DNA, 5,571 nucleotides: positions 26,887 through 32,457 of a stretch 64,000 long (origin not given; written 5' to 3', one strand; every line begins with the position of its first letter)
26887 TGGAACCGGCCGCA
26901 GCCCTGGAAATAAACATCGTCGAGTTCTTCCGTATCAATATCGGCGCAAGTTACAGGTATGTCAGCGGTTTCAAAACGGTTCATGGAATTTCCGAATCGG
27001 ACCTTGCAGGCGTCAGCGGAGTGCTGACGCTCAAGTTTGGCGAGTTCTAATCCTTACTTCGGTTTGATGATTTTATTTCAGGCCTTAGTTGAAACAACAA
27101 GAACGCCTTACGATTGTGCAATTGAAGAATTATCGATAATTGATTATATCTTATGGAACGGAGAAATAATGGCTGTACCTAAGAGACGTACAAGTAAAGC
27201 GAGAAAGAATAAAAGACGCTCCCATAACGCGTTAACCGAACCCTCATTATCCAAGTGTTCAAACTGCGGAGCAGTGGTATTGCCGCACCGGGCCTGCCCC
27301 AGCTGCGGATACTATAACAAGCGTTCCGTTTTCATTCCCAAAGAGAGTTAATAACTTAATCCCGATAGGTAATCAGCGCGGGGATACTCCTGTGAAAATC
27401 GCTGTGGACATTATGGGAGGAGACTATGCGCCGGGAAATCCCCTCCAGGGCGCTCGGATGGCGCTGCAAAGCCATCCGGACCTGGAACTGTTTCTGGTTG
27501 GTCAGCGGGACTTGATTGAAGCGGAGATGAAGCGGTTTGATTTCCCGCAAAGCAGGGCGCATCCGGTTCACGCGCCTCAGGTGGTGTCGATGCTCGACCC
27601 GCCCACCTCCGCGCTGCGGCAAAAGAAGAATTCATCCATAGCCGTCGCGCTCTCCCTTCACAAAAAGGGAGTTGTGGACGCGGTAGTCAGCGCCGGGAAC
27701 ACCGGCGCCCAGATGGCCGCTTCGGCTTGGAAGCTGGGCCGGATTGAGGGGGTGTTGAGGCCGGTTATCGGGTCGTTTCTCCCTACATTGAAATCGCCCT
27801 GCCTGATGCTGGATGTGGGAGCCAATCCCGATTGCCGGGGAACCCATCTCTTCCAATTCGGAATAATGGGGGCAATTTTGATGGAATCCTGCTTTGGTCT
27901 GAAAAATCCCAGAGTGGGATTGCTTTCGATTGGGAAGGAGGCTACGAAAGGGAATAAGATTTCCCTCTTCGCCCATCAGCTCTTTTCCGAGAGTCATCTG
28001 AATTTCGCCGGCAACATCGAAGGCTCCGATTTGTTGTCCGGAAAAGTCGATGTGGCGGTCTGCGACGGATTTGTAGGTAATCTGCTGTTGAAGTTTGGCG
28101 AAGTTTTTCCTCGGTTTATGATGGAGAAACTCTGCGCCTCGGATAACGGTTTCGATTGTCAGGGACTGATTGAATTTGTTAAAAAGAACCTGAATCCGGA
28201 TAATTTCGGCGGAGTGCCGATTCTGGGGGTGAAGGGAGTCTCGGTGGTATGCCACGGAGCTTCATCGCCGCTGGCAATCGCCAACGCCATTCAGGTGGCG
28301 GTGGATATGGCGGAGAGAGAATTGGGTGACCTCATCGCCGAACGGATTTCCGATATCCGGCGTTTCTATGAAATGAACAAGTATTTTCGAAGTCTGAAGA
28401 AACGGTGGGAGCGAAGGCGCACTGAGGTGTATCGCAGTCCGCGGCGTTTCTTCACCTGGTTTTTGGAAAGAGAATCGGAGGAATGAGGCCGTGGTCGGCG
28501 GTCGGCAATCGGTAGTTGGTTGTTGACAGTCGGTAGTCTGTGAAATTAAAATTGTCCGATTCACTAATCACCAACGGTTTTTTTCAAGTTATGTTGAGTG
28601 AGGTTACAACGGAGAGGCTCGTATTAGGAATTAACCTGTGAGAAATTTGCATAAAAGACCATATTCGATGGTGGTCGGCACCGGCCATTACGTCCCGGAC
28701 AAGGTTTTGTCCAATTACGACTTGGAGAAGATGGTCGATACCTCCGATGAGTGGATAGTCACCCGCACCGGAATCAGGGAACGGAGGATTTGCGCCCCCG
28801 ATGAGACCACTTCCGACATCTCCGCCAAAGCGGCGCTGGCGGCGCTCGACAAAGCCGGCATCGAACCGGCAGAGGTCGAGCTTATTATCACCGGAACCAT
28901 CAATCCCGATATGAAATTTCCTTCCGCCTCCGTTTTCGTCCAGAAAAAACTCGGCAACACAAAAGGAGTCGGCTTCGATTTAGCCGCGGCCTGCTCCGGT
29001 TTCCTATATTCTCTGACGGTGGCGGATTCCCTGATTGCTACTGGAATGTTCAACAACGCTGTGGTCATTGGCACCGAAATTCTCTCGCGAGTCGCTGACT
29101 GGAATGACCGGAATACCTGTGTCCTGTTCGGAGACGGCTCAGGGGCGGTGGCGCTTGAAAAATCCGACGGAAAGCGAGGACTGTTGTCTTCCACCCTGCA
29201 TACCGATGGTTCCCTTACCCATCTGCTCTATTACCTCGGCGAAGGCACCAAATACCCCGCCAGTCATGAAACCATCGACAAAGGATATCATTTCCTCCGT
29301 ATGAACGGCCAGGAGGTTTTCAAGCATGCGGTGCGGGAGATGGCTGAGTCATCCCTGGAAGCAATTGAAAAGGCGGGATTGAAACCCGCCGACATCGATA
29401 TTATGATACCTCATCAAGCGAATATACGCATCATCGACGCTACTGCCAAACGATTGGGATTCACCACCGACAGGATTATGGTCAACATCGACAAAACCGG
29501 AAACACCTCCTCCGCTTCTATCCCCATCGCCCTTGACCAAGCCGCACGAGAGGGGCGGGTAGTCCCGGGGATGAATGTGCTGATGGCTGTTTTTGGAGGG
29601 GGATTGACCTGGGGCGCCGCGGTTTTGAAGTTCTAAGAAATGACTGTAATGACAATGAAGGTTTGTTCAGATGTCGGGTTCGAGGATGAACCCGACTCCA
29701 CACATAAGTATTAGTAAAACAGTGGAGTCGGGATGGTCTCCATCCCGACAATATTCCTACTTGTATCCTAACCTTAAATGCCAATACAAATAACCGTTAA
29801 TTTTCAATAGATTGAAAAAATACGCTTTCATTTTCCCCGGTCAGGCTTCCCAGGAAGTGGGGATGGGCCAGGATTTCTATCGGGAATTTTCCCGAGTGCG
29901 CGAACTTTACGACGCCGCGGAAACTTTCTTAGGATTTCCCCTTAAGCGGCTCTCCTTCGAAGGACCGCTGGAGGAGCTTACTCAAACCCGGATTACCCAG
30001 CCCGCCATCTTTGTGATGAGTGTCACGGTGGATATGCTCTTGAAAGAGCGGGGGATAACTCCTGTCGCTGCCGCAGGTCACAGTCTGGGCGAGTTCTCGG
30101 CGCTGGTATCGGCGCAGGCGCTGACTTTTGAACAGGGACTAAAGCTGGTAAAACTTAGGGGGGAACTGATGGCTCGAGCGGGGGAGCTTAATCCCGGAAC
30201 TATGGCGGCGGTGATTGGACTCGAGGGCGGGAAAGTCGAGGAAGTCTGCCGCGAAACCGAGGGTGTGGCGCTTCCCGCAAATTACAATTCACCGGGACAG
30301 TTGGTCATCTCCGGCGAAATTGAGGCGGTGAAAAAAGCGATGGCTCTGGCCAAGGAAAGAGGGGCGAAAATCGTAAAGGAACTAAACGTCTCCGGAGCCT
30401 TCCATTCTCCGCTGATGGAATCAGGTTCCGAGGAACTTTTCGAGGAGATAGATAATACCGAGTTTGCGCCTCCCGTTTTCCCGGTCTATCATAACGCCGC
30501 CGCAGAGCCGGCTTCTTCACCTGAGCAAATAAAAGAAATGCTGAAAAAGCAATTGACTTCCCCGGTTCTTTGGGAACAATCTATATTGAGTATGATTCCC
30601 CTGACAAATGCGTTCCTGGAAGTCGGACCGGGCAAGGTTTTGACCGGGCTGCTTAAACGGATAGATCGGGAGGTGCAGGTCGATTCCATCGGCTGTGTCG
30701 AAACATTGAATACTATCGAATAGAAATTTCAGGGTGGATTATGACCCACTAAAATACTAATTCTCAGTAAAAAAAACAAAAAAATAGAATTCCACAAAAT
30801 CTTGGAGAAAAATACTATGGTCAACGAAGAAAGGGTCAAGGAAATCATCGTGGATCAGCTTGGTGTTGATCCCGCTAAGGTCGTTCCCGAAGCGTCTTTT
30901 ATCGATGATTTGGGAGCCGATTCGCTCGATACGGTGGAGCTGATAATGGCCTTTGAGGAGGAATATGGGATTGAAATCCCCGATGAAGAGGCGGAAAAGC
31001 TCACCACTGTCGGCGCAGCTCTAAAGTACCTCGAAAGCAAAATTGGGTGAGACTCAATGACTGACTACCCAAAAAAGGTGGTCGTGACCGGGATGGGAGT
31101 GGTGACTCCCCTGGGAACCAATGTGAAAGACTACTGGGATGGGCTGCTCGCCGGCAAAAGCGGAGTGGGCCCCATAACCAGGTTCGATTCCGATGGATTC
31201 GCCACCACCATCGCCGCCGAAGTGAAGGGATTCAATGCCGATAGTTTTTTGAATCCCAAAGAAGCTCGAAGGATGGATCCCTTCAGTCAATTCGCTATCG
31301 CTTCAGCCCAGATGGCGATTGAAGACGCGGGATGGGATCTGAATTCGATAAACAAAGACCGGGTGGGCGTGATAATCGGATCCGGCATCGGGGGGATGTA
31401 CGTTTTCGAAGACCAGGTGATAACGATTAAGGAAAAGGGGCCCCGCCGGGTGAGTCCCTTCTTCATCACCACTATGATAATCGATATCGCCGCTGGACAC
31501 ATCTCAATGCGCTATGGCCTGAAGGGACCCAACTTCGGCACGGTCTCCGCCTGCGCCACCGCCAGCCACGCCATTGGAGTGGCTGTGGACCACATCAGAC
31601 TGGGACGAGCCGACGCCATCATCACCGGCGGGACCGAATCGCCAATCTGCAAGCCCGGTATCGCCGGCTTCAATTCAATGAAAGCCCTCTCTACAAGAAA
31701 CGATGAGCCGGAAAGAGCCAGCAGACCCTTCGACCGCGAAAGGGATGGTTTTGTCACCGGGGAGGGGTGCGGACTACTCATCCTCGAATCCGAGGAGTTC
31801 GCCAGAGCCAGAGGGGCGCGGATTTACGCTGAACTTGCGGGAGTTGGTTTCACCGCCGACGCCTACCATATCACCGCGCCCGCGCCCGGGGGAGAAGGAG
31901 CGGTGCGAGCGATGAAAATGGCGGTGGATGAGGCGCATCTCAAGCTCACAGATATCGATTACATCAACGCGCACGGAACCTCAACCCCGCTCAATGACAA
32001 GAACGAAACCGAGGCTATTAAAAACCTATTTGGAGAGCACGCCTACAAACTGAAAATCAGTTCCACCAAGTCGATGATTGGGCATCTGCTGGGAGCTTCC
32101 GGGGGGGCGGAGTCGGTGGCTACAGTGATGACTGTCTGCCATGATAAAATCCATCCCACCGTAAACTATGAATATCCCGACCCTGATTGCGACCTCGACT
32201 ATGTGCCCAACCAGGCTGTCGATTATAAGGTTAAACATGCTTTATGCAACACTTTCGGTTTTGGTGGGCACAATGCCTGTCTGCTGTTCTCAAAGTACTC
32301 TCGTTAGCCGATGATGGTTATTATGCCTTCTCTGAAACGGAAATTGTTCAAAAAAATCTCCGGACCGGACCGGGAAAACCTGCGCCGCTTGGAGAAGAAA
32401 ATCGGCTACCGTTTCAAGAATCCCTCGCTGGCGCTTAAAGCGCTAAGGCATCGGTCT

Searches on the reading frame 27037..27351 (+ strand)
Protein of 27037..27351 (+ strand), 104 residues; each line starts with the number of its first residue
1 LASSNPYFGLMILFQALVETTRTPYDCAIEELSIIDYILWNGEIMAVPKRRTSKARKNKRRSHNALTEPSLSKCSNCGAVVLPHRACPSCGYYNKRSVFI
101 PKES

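Call 7: search_protein_families(library=pfam, proteins=[window:27037-27351:+], max_evalue=0.001)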
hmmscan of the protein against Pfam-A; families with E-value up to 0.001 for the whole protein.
window:27037-27351:+ (104 aa): 2 families
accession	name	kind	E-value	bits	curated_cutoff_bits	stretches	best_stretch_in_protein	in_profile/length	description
PF01783.29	Ribosomal_L32p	-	2.7e-26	91.9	21.3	1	46-99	1-54/56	Ribosomal L32p protein family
PF12172.15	zf-ChsH2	-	0.0001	22.5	23.2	1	72-91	12-32/37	ChsH2, rubredoxin-like zinc ribbon domain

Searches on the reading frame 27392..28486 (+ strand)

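Call 7: search_protein_families(library=pfam, proteins=[window:27392-28486:+], max_evalue=0.001)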
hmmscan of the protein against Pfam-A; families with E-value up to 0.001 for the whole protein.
window:27392-28486:+ (364 aa): 1 family
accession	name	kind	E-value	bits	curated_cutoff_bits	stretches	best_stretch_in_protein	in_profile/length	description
PF02504.20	FA_synthesis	-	2.4e-86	290.2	29.1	1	1-310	1-320/324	Fatty acid synthesis protein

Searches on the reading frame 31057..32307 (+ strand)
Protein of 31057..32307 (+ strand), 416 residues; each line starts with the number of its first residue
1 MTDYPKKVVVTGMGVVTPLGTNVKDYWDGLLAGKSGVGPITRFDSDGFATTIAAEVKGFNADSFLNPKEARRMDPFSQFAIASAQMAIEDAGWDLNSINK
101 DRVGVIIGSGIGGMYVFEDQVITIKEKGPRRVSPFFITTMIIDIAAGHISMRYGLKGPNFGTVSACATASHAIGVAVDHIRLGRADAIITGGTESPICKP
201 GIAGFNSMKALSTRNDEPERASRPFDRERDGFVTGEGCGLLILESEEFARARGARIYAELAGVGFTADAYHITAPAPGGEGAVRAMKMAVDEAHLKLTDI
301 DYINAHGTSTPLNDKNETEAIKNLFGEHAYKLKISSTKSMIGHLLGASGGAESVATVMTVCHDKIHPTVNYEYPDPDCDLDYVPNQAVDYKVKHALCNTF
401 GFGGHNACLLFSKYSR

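Call 7: search_protein_families(library=pfam, proteins=[window:31057-32307:+], max_evalue=0.001)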
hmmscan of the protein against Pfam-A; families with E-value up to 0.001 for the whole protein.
window:31057-32307:+ (416 aa): 2 families
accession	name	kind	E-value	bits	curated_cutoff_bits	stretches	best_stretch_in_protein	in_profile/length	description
PF00109.32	ketoacyl-synt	-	7e-64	216.3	20.8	1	6-247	2-250/252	Beta-ketoacyl synthase, N-terminal domain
PF02801.28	Ketoacyl-synt_C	-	7.9e-39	132.8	20.8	1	257-372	1-119/119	Beta-ketoacyl synthase, C-terminal domain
